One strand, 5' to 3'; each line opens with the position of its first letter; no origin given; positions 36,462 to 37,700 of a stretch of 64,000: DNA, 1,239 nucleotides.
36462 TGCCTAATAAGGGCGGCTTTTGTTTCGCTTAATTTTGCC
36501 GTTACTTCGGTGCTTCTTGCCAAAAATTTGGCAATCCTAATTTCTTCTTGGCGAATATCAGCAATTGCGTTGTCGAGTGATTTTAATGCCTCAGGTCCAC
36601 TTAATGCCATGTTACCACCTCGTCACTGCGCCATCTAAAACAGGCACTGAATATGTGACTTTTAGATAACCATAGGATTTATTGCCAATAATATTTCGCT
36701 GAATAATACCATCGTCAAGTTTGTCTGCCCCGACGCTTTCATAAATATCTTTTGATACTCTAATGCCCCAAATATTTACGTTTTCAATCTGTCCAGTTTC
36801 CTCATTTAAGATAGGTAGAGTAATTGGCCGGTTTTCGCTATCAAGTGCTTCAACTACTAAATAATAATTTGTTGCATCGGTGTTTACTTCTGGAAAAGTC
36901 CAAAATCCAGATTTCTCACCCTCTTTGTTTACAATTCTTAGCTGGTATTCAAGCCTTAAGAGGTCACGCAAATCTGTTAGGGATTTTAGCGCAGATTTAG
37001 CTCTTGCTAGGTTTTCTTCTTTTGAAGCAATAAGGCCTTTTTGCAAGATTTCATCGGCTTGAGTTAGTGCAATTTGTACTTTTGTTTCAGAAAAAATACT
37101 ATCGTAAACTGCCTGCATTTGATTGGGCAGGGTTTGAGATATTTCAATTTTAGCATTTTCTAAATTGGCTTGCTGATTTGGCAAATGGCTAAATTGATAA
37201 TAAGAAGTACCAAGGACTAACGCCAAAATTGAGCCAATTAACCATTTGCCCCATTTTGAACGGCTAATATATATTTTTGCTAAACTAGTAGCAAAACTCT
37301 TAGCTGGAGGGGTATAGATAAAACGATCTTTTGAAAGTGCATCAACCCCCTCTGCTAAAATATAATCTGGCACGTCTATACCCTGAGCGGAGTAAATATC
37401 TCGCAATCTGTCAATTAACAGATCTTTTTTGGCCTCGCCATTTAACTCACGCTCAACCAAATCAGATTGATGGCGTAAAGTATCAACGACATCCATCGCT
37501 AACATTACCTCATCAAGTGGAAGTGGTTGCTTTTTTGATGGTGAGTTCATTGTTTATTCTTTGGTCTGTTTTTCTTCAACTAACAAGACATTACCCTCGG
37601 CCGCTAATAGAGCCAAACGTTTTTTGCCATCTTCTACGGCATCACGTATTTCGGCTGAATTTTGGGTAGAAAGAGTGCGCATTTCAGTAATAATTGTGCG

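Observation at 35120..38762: Translationally coupled three-gene coiled-coil operon (TelA-like, single-pass membrane protein, 496-aa tailed protein) with no assignable function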

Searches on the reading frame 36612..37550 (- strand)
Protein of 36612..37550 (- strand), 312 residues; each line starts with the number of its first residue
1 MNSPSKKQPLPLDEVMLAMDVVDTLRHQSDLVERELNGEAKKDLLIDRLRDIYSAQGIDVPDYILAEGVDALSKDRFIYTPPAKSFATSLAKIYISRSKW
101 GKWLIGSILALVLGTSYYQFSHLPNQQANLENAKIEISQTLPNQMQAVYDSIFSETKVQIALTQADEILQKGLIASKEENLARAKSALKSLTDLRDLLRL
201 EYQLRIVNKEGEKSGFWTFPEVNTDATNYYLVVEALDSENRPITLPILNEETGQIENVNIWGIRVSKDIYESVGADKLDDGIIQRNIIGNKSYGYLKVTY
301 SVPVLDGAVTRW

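Call 3: search_protein_families(library=pfam, proteins=[window:36612-37550:-], max_evalue=1)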
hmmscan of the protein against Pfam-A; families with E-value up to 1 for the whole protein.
window:36612-37550:- (312 aa): 2 families
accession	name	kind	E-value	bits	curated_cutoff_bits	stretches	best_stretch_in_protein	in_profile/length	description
PF19911.4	DUF6384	-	1.5e-125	418.9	25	1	6-312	2-308/308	Family of unknown function (DUF6384)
PF22360.1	SbsC_spectrin-like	-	0.017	16.2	26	1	158-193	6-41/62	SbsC,spectrin-like repeat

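Call 4: search_protein_families(library=ncbifam, proteins=[window:36612-37550:-], max_evalue=1)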
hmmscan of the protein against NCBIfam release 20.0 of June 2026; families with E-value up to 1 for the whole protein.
window:36612-37550:- (312 aa): 0 families

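Call 5: search_protein_families(library=padloc, proteins=[window:36612-37550:-], max_evalue=1)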
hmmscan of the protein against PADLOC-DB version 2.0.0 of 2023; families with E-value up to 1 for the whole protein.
window:36612-37550:- (312 aa): 1 family
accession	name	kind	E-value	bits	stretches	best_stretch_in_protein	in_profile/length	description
PDLC01837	CARF2--CARF_HEPN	-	0.0019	15.6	1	184-285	182-280/380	-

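Call 7: search_solved_structures(query=window:36612-37550:-, max_evalue=10)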
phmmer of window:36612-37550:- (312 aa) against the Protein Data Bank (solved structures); distinct sequences matched with E-value up to 10: 3.
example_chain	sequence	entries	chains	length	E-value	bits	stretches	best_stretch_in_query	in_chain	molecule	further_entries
5h75_A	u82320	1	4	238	0.73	12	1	64-145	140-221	Mersacidin decarboxylase,Immunoglobulin G-binding protein A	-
6tme_A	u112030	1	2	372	1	11.6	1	50-107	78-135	Pollen-specific leucine-rich repeat extensin-like protein 1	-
5fsb_A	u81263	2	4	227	5.9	9.1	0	257-277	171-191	TECTONIN 2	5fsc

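Call 9: search_protein_families(library=phrogs, proteins=[window:36612-37550:-], max_evalue=1)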
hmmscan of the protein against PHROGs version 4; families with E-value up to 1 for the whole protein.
window:36612-37550:- (312 aa): 3 families
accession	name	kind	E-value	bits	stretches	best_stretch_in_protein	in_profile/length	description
phrog_739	-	lysis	0.12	13.5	1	102-188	7-101/122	Rz-like spanin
phrog_8452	-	unknown function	0.26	12.4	0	99-133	18-50/52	-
phrog_10027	-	unknown function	0.3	12.2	0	123-159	43-76/81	-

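Call 15: find_homologous_proteins(query=window:36612-37550:-)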
Query window:36612-37550:- (312 aa): 4271 proteins with E <= 0.001 among 7538 candidates; the best 120 are listed.
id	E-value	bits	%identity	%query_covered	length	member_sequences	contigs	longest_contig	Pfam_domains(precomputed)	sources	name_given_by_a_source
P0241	3.4e-200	681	100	100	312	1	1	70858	PF19911.5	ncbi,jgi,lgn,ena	-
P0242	8.0e-149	513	74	100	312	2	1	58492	PF19911.5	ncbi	-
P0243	1.8e-134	465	68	100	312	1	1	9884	PF19911.5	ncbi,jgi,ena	-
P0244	1.2e-129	450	67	100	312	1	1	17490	PF19911.5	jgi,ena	-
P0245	1.3e-129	450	67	100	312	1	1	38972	PF19911.5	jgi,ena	-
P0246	6.7e-125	434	63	100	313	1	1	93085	PF19911.5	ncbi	-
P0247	1.8e-122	426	63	100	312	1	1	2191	PF19911.5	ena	-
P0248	3.2e-122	425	62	100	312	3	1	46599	PF19911.5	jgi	-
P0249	1.9e-118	413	60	98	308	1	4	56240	PF19911.5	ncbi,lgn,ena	-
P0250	2.3e-117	409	57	100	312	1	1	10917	PF19911.5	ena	-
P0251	2.6e-117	409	58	100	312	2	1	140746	PF19911.5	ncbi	-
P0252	4.7e-116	405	59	100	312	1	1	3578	PF19911.5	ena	-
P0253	2.8e-115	402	56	99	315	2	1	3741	PF19911.5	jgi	jgi:Family of unknown function (DUF6384)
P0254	7.0e-115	401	59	100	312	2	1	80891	PF19911.5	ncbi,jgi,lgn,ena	-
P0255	2.6e-114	399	55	100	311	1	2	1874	PF19911.5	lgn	-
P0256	2.7e-114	399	56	100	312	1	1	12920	PF19911.5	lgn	-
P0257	3.0e-114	399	56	100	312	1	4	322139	PF19911.5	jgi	-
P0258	3.7e-114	399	59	99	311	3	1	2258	PF19911.5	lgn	-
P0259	4.8e-114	398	58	100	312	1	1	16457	PF19911.5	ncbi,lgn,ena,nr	ncbi:MAG TPA: hypothetical protein ENJ90_04510 [Devosia sp.]|nr:hypothetical protein [Devosia sp.]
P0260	6.8e-114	398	57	100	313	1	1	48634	PF19911.5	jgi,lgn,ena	-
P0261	1.2e-113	397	56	100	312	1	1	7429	PF19911.5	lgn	-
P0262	1.9e-113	396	56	100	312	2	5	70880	PF19911.5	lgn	-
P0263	4.0e-113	395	57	100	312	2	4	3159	PF19911.5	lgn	-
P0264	5.2e-113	395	57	100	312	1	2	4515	PF19911.5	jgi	-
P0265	6.3e-113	395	58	98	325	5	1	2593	PF19911.5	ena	-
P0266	7.2e-113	395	59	97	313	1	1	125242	PF19911.5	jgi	jgi:hypothetical protein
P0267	7.2e-113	395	59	97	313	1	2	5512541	PF19911.5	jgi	jgi:hypothetical protein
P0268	9.6e-113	394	57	100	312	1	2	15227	PF19911.5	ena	-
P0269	1.2e-112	394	57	100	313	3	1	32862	PF19911.5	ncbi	-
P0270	1.3e-112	394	59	97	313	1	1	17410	PF19911.5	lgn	-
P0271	1.3e-112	394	56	98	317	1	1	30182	PF19911.5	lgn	-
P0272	1.5e-112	393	57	100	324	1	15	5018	PF19911.5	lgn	-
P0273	1.9e-112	393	59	97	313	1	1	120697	PF19911.5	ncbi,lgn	-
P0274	1.9e-112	393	59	97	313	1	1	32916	PF19911.5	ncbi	-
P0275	1.9e-112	393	59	97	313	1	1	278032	PF19911.5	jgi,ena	jgi:hypothetical protein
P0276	1.9e-112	393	59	97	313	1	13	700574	PF19911.5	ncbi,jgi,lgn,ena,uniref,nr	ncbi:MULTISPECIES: DUF6384 family protein [unclassified Devosia]|uniref:DUF6384 family protein n=1 T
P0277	2.2e-112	393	55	100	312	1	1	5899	PF19911.5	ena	-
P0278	2.4e-112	393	59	97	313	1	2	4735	PF19911.5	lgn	-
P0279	3.4e-112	392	59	97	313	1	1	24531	PF19911.5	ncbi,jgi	jgi:hypothetical protein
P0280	3.5e-112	392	57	100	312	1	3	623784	PF19911.5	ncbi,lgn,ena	-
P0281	4.6e-112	392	57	100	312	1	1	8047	PF19911.5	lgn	-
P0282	4.6e-112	392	59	97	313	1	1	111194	PF19911.5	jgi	-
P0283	4.9e-112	392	59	97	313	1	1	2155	PF19911.5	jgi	jgi:hypothetical protein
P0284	4.9e-112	392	59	97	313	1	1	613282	PF19911.5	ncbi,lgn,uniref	ncbi:DUF6384 family protein [Devosia sp.]|uniref:DUF6384 family protein n=1 Tax=Devosia sp. TaxID=18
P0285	5.7e-112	392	55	100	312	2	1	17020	PF19911.5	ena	-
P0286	6.6e-112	391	57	100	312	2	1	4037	PF19911.5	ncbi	-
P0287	6.8e-112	391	59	97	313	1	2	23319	PF19911.5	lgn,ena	-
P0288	7.9e-112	391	55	100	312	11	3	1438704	PF19911.5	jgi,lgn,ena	-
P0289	8.0e-112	391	59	97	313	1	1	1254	PF19911.5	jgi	jgi:hypothetical protein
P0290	1.2e-111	390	58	97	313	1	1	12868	PF19911.5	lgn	-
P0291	1.3e-111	390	59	97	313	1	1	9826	PF19911.5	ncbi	-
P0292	1.6e-111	390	57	97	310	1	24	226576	PF19911.5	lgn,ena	-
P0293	1.7e-111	390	59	97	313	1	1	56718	PF19911.5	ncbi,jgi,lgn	jgi:hypothetical protein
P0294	1.7e-111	390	58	97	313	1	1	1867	PF19911.5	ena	-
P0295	1.7e-111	390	58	97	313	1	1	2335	PF19911.5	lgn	-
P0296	1.7e-111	390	58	97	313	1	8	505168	PF19911.5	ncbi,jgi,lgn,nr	ncbi:MAG: hypothetical protein EOP24_21665 [Hyphomicrobiales bacterium]|jgi:hypothetical protein|nr:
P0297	2.3e-111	390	58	97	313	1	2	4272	PF19911.5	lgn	-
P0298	2.8e-111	389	56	100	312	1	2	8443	PF19911.5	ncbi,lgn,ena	-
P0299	3.0e-111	389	57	100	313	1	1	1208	PF19911.5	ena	-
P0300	3.2e-111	389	58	97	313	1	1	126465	PF19911.5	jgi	-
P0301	3.2e-111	389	58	97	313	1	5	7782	PF19911.5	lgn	-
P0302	4.2e-111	389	58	97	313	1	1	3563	PF19911.5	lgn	-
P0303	4.3e-111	389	57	100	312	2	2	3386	PF19911.5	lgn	-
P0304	4.4e-111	389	55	100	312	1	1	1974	PF19911.5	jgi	jgi:hypothetical protein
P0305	4.4e-111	389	57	100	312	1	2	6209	PF19911.5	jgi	jgi:hypothetical protein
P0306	4.4e-111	389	56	100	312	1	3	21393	PF19911.5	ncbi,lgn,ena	-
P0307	4.7e-111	389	58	97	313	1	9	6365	PF19911.5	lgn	-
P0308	5.0e-111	389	56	100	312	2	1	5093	PF19911.5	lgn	-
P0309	5.4e-111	388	59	97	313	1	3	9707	PF19911.5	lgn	-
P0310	5.8e-111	388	58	97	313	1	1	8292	PF19911.5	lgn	-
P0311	7.2e-111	388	59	97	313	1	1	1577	PF19911.5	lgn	-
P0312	7.4e-111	388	59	97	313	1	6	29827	PF19911.5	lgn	-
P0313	7.6e-111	388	58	97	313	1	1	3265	PF19911.5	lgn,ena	-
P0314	7.7e-111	388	59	97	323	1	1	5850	PF19911.5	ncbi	-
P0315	8.4e-111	388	58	97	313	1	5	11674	PF19911.5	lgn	-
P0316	8.4e-111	388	58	97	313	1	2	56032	PF19911.5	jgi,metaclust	metaclust:\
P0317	8.4e-111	388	58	97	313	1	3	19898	PF19911.5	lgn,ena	-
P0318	8.5e-111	388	58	97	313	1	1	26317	PF19911.5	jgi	-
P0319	8.6e-111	388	58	97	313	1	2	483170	PF19911.5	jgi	-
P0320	8.6e-111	388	58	97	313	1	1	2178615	PF19911.5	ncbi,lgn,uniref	ncbi:DUF6384 family protein [Devosia sp. LjRoot16]|uniref:DUF6384 family protein n=1 Tax=Devosia sp.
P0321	8.8e-111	388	58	97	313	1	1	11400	PF19911.5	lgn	-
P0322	9.0e-111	388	58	97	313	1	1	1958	PF19911.5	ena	-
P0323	9.8e-111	388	58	100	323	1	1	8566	PF19911.5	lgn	-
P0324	9.8e-111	388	56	100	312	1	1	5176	PF19911.5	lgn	-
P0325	1.0e-110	388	56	100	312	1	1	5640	PF19911.5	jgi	-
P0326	1.2e-110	387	58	97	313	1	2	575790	PF19911.5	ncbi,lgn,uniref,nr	ncbi:hypothetical protein ASC89_13865 [Devosia sp. Root413D1]|uniref:DUF6384 family protein n=1 Tax=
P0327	1.2e-110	387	58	97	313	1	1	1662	PF19911.5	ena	-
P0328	1.3e-110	387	58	99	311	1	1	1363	PF19911.5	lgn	-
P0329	1.3e-110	387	57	100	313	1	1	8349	PF19911.5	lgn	-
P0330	1.4e-110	387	57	100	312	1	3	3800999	PF19911.5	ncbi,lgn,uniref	ncbi:DUF6384 family protein [Devosia sp. XK-2]|uniref:DUF6384 family protein n=1 Tax=Devosia sp. XK-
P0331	1.5e-110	387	57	100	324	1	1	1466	PF19911.5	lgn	-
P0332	1.5e-110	387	59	97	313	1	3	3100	PF19911.5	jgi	jgi:hypothetical protein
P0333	1.6e-110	387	57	100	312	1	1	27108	PF19911.5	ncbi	-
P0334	1.6e-110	387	57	97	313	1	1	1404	PF19911.5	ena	-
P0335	1.7e-110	387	58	97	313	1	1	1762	PF19911.5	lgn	-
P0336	1.7e-110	387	58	99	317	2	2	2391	PF19911.5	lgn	-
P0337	2.1e-110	386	60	99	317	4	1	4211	PF19911.5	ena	-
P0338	2.2e-110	386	57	97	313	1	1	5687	PF19911.5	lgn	-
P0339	2.2e-110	386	58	97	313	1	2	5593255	PF19911.5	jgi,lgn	jgi:hypothetical protein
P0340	2.3e-110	386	57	100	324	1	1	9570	PF19911.5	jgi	jgi:hypothetical protein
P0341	2.4e-110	386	55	100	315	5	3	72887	PF19911.5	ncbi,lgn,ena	-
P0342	2.6e-110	386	57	100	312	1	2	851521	PF19911.5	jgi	jgi:hypothetical protein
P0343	2.8e-110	386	57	100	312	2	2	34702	PF19911.5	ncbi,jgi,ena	-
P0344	3.2e-110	386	58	97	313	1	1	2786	PF19911.5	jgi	jgi:hypothetical protein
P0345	3.5e-110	386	55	100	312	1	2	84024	PF19911.5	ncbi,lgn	-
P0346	3.5e-110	386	56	100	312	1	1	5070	PF19911.5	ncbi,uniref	ncbi:hypothetical protein MNBD_ALPHA11-1081 [hydrothermal vent metagenome]|uniref:Uncharacterized pr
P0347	4.0e-110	386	57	100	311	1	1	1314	PF19911.5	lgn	-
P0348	4.2e-110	385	58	97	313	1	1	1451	PF19911.5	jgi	jgi:hypothetical protein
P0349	4.3e-110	385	58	97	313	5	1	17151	PF19911.5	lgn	-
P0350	5.1e-110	385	59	97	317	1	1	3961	PF19911.5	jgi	jgi:anti-sigma-K factor RskA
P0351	5.3e-110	385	57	99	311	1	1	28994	PF19911.5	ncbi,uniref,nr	ncbi:hypothetical protein VW23_001535 [Devosia insulae DS-56]|uniref:Uncharacterized protein n=1 Tax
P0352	5.5e-110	385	58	97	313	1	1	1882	PF19911.5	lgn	-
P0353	5.6e-110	385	58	97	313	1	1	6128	PF19911.5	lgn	-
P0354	5.7e-110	385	58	100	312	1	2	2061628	PF19911.5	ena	-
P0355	6.0e-110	385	58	97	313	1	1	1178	PF19911.5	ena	-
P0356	6.0e-110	385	58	97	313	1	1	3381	PF19911.5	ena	-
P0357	6.2e-110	385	57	97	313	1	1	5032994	PF19911.5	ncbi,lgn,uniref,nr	ncbi:DUF6384 family protein [Devosia sp. A16]|uniref:DUF6384 family protein n=1 Tax=Devosia sp. A16 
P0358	7.2e-110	385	58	97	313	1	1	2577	PF19911.5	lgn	-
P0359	7.4e-110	385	54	100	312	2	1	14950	PF19911.5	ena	-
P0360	7.4e-110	385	57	100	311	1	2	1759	PF19911.5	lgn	-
